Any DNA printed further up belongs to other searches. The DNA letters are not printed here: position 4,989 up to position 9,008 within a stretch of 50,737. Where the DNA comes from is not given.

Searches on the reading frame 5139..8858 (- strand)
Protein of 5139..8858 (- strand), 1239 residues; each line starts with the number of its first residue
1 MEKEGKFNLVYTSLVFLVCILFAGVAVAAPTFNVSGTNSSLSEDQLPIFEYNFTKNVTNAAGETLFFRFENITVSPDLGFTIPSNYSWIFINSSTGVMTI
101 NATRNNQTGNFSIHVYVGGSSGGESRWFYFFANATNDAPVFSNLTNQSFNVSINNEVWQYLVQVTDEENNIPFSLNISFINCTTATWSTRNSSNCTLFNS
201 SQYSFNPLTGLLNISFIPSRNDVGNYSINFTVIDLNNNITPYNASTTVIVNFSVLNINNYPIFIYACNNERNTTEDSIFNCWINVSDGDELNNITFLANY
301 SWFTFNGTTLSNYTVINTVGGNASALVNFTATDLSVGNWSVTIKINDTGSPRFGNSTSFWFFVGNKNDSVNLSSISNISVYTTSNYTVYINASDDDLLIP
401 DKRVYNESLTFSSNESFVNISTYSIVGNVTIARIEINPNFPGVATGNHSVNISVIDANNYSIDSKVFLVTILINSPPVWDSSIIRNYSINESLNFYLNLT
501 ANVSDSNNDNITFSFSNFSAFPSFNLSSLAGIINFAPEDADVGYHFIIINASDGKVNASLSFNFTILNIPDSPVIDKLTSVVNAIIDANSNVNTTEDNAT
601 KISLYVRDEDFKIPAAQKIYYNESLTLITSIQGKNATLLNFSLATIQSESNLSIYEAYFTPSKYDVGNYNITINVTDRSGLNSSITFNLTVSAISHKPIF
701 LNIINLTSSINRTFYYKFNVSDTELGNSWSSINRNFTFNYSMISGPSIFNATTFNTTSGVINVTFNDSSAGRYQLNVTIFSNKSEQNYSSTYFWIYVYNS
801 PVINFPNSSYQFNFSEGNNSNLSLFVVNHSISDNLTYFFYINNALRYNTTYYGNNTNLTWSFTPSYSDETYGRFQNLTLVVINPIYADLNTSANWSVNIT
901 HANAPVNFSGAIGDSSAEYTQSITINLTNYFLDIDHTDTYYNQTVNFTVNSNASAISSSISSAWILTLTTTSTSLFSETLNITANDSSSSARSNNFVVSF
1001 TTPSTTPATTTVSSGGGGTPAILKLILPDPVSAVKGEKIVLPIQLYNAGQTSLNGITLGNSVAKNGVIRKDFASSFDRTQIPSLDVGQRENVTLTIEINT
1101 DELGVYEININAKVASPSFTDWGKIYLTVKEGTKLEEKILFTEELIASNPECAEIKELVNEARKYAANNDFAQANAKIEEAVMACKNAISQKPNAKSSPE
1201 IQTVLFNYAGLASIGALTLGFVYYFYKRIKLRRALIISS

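Call 56: search_protein_families(library=pfam, proteins=[window:5139-8858:-], max_evalue=0.001)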
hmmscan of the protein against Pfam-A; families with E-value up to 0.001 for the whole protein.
window:5139-8858:- (1239 aa): 2 families
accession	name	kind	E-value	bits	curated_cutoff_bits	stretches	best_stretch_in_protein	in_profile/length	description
PF23861.1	Ribophorin_II_2nd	-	1.2e-05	25.9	23.4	0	628-677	41-89/105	Ribophorin II second domain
PF15418.12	DUF4625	-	2.8e-05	24.8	27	0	639-690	78-129/131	Domain of unknown function (DUF4625)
